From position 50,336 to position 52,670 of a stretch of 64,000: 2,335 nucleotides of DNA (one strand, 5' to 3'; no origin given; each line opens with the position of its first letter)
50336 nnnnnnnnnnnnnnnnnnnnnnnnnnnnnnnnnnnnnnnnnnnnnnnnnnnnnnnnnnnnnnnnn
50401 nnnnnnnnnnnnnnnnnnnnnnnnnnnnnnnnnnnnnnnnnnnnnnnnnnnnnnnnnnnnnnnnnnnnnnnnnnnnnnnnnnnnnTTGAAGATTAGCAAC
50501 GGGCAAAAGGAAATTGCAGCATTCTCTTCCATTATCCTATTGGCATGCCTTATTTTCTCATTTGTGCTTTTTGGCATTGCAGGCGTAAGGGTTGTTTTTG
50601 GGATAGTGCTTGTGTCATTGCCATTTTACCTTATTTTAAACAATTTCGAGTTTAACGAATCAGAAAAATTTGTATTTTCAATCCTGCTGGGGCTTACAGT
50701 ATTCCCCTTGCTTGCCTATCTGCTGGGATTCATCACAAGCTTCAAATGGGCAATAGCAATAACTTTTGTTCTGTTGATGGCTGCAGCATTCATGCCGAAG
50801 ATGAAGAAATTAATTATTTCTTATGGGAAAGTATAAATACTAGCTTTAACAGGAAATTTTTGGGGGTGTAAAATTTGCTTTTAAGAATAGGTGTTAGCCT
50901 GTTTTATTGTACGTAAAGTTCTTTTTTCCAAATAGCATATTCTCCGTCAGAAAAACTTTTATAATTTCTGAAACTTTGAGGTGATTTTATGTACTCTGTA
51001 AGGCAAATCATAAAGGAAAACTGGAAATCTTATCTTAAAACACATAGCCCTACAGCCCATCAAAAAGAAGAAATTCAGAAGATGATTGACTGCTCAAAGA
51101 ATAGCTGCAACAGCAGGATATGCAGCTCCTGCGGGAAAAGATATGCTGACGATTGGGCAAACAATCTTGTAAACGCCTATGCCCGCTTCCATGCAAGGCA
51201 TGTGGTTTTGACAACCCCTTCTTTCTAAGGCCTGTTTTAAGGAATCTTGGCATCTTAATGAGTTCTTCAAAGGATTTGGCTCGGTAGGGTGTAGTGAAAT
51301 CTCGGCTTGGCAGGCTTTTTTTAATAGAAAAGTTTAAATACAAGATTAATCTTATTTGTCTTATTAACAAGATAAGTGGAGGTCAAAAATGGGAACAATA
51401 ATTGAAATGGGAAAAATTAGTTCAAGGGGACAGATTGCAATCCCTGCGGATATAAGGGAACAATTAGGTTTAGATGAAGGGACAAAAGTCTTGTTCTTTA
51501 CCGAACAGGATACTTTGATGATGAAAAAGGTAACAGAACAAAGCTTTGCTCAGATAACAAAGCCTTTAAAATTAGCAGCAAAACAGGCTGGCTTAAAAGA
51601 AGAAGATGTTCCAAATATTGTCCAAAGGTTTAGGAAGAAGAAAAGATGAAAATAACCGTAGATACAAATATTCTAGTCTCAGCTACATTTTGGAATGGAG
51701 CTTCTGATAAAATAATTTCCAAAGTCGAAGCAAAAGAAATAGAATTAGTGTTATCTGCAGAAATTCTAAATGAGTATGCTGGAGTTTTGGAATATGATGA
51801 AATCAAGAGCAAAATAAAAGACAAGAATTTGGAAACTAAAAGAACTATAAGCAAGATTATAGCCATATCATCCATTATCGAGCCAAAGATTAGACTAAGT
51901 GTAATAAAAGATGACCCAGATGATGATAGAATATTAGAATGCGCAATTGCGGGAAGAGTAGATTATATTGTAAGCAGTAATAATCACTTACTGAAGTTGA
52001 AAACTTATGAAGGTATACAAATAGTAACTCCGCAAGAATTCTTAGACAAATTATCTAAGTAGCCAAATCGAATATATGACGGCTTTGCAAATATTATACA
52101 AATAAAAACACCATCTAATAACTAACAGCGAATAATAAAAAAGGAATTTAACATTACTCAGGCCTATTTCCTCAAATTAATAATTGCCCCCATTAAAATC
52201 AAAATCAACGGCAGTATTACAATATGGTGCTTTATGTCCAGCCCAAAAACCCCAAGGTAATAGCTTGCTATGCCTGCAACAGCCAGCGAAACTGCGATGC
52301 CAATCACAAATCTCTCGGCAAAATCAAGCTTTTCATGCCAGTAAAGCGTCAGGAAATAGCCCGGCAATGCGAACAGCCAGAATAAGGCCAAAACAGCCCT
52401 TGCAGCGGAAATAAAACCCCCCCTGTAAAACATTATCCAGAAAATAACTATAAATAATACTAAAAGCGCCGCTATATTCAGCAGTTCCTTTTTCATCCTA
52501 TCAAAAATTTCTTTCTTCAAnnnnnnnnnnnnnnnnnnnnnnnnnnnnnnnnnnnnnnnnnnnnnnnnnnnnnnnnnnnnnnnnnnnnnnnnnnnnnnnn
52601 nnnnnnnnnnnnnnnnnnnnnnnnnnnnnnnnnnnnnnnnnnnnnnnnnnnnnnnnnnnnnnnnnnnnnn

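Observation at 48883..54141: Three paralogous GT-C-like membrane proteins; two are paired with small paralogous membrane proteins in a convergent arrangement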

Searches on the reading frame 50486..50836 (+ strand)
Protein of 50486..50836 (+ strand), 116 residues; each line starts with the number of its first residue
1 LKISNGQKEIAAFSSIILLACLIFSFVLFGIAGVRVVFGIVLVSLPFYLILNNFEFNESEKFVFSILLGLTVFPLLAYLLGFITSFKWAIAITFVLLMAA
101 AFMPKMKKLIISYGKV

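Call 3: search_protein_families(library=pfam, proteins=[window:50486-50836:+], max_evalue=1)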
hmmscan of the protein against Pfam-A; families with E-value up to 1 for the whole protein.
window:50486-50836:+ (116 aa): 0 families

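Call 4: search_protein_families(library=ncbifam, proteins=[window:50486-50836:+], max_evalue=1)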
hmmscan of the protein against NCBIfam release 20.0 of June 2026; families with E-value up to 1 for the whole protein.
window:50486-50836:+ (116 aa): 0 families

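Call 40: search_protein_families(library=pfam, alignment_id=A4, max_evalue=1)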
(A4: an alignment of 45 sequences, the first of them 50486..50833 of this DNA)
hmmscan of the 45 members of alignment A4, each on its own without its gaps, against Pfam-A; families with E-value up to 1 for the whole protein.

A. member 1, window:50486-50833:+ (116 aa): 0 families

B. families by the number of members that match (of 45 scanned): 21 families
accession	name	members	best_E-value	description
PF11992.13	TgpA_N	4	0.26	TgpA N-terminal domain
PF20154.4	LNT_N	2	0.0048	Apolipoprotein N-acyltransferase N-terminal domain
PF12669.12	FeoB_associated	2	0.012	FeoB-associated Cys-rich membrane protein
PF01988.24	VIT1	2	0.043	VIT family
PF10260.14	SAYSvFN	2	0.057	Uncharacterized conserved domain (SAYSvFN)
PF07332.16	Phage_holin_3_6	2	0.17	Putative Actinobacterial Holin-X, holin superfamily III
PF02687.27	FtsX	1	0.007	FtsX-like permease C-terminal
PF25258.1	DUF7859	1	0.013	Family of unknown function (DUF7859)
PF24364.1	DUF7520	1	0.025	Family of unknown function (DUF7520)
PF11361.13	DUF3159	1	0.086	Protein of unknown function (DUF3159)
PF04123.18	DUF373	1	0.094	Domain of unknown function (DUF373)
PF16020.10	Deltameth_res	1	0.11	Deltamethrin resistance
PF17369.7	DUF5391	1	0.15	Family of unknown function (DUF5391)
PF05875.18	Ceramidase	1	0.15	Ceramidase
PF05814.16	Ac76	1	0.22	Orf76 (Ac76)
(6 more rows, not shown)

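Call 84: search_solved_structures(query=A4, max_evalue=10)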
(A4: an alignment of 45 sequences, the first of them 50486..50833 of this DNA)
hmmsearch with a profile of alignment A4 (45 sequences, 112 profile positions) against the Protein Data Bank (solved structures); distinct sequences matched with E-value up to 10: 2.
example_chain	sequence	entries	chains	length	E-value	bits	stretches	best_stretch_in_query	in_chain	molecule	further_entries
8iaj_D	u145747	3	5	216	8.4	9.5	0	9-50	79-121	Protein ORM2 | ORM2 isoform 1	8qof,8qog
8iam_D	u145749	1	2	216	8.5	9.5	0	9-50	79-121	Protein ORM2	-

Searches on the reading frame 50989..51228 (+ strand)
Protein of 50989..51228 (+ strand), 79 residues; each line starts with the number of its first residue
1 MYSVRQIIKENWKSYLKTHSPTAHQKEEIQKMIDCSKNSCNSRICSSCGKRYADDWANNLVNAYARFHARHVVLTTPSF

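Call 29: search_protein_families(library=pfam, proteins=[window:50989-51228:+], max_evalue=0.001)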
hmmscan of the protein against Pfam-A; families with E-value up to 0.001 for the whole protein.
window:50989-51228:+ (79 aa): 1 family
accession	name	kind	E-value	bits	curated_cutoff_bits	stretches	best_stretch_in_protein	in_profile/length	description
PF14319.11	Zn_Tnp_IS91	-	1.1e-12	48.2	26.3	1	37-75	51-89/90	Transposase zinc-binding domain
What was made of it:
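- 50837..52163 (.): 1,327-nt insertion between the 3' ends of a and b. It holds an IS91-type transposase zinc-finger remnant (50989..51228, +) and a MazE/AbrB-type antitoxin (51389..51649, +) with a PIN toxin (51646..52062, +). It is not part of the module. In 26 of 37 related loci a and b abut within 50 nt. Pfam Zn_Tnp_IS91 1.1e-12 (call 29).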

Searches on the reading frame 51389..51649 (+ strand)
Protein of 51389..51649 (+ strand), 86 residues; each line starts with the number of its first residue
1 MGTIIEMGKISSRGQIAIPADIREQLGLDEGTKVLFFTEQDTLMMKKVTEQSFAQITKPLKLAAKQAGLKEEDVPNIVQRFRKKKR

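Call 77: search_protein_families(library=pfam, proteins=[window:51389-51649:+], max_evalue=0.001)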
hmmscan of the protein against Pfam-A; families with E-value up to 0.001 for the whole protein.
window:51389-51649:+ (86 aa): 1 family
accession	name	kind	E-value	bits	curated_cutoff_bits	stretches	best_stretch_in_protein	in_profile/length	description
PF04014.23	MazE_antitoxin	-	3.4e-09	37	24.7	1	9-48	3-43/48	Antidote-toxin recognition MazE, bacterial antitoxin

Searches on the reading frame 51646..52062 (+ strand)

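Call 77: search_protein_families(library=pfam, proteins=[window:51646-52062:+], max_evalue=0.001)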
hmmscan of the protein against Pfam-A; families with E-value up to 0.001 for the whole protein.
window:51646-52062:+ (138 aa): 1 family
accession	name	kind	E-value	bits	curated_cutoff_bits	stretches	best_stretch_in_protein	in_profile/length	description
PF13470.12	PIN_3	-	4.5e-20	73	27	1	3-114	2-115/115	PIN domain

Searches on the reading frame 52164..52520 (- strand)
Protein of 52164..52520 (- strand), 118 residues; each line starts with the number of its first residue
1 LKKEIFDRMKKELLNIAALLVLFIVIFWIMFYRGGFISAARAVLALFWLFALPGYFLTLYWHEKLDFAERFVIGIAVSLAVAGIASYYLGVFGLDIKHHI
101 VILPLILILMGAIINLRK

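Call 3: search_protein_families(library=pfam, proteins=[window:52164-52520:-], max_evalue=1)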
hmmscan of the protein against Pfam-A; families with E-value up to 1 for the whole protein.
window:52164-52520:- (118 aa): 4 families
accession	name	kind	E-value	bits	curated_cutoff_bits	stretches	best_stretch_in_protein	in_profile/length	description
PF07760.16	DUF1616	-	0.0052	16.4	31.6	1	19-110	4-109/307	Protein of unknown function (DUF1616)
PF13755.11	Sensor_TM1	-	0.019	15.1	26.6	1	13-41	18-46/68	Sensor N-terminal transmembrane domain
PF10864.13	DUF2663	-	0.33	11.7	25.2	1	2-69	8-82/127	Protein of unknown function (DUF2663)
PF11457.13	DUF3021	-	0.61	10.7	24.7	1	16-114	10-111/130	Protein of unknown function (DUF3021)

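Call 4: search_protein_families(library=ncbifam, proteins=[window:52164-52520:-], max_evalue=1)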
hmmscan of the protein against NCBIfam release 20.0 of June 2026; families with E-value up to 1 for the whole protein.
window:52164-52520:- (118 aa): 2 families
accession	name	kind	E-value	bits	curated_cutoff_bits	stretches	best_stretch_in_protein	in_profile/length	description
NF053846.1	glyco_with_XrtP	equivalog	0.23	10.1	520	1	12-62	367-417/440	XrtP-associated glycosyltransferase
NF004371.0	PRK05740.1-1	equivalog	0.39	10.9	109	1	68-89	13-34/126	preprotein translocase subunit SecE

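Call 39: search_protein_families(library=pfam, alignment_id=A3, max_evalue=1)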
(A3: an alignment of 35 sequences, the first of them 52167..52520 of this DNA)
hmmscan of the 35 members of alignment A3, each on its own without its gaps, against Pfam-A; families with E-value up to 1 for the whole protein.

A. member 1, window:52167-52520:- (118 aa): 4 families
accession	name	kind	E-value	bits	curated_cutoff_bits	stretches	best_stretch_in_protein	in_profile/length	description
PF07760.16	DUF1616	-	0.0052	16.4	31.6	1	19-110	4-109/307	Protein of unknown function (DUF1616)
PF13755.11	Sensor_TM1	-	0.019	15.1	26.6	1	13-41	18-46/68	Sensor N-terminal transmembrane domain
PF10864.13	DUF2663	-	0.33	11.7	25.2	1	2-69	8-82/127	Protein of unknown function (DUF2663)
PF11457.13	DUF3021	-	0.61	10.7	24.7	1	16-114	10-111/130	Protein of unknown function (DUF3021)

B. families by the number of members that match (of 35 scanned): 21 families
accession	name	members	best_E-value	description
PF07760.16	DUF1616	21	0.00082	Protein of unknown function (DUF1616)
PF01757.29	Acyl_transf_3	8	0.0035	Acyltransferase domain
PF20176.3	DUF6541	7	0.0046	Family of unknown function (DUF6541)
PF11457.13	DUF3021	6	0.12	Protein of unknown function (DUF3021)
PF19868.4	DUF6341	5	0.069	Family of unknown function (DUF6341)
PF10864.13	DUF2663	4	0.13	Protein of unknown function (DUF2663)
PF06105.17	Aph-1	2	0.0015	Aph-1 protein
PF11086.13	DUF2878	2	0.0077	Protein of unknown function (DUF2878)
PF20040.4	DUF6442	2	0.11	Family of unknown function (DUF6442)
PF09858.14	DUF2085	2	0.35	Predicted membrane protein (DUF2085)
PF13755.11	Sensor_TM1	1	0.019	Sensor N-terminal transmembrane domain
PF22285.2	DUF6962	1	0.029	Family of unknown function (DUF6962)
PF13491.11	FtsK_4TM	1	0.032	4TM region of DNA translocase FtsK/SpoIIIE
PF09843.14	DUF2070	1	0.12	Predicted membrane protein (DUF2070)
PF17310.7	DUF5357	1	0.16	Family of unknown function (DUF5357)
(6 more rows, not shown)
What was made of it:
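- Tried and rejected: GtrA, EamA and SMR membership was rejected (calls 39, 40).
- On Pfam DUF6541 (PF20176): 7 of 35 b members give weak DUF6541 hits (call 39).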

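Call 44: find_homologous_proteins(query=A3, max_evalue=0.01)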
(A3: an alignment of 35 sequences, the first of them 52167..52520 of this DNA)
Query A3 (35 sequences) (118 aa, profile of the alignment): 635 proteins with E <= 0.01 among 8000 candidates; the best 120 are listed.
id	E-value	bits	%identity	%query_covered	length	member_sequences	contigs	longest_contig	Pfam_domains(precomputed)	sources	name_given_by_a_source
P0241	8.9e-51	189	57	100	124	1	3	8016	-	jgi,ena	jgi:uncharacterized membrane protein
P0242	1.0e-50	189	58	100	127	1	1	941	-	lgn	-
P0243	1.2e-50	188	57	84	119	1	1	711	-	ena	-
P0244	1.7e-50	188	61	100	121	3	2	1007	-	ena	-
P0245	2.1e-50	188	54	100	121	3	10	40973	-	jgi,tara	jgi:hypothetical protein|tara:strand:+ start:201 stop:566 length:366 start_codon:yes stop_codon:yes 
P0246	2.3e-50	187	58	99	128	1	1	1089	-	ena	-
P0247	2.3e-50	187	58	100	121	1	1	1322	-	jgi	-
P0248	3.4e-50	187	48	100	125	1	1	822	-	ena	-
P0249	3.8e-50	187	60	100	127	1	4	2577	-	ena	-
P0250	4.2e-50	187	56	100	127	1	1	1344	-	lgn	-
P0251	4.5e-50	186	58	100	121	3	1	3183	-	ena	-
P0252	4.8e-50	186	57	100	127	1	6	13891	-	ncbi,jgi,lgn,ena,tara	jgi:uncharacterized membrane protein|tara:strand:- start:1084 stop:1467 length:384 start_codon:yes s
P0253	5.2e-50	186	47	100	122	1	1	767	-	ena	-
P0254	5.4e-50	186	57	100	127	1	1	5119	-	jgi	-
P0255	6.3e-50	186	56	100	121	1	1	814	-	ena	-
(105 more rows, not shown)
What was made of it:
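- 52164..52520 (-): b: 118-aa 4-TM partner of B. TTG start 20 nt inside the end of B, with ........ 7 nt upstream. Topology N-in/C-in. Conserved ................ loop. 635 proteins with E <= 0.01 (call 44).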

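Call 54: search_protein_representatives(alignment_id=A5)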
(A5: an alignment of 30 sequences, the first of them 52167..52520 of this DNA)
Query: 30 sequences, 121 profile positions. Proteins with E-value up to 0.001 (for the whole library): 370; up to 1e-10: 253; up to 1e-30: 13. The best 150 are listed.
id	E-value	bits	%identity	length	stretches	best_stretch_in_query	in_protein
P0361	5.3e-49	181.4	-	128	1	1-119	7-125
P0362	1.7e-35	137.8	-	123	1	25-112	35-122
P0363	7.6e-35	135.7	-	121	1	1-118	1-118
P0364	2.0e-34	134.4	-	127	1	7-118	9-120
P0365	1.5e-33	131.5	-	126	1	2-118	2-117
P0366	3.2e-33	130.5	-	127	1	1-118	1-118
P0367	1.1e-32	128.8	-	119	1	1-119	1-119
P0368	3.3e-32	127.2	-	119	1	7-118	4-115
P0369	3.7e-32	127.1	-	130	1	3-114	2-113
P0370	7.0e-32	126.1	-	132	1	2-117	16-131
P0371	1.5e-31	125.0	-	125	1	1-100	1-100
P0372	7.0e-31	122.9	-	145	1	8-119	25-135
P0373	8.7e-31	122.6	-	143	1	11-118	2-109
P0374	2.8e-30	121.0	-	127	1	8-113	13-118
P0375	8.3e-30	119.4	-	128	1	1-113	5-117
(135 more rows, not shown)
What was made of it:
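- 52164..52520 (-): 370 cluster representatives, the 150 best all 81-190 aa (call 54).
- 370 cluster representatives exist in a library of 1.84 billion proteins (call 54).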

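Call 83: search_solved_structures(query=A3, max_evalue=10)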
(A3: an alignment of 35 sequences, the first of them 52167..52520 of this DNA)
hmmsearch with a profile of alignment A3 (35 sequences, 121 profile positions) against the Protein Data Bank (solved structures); distinct sequences matched with E-value up to 10: 0.
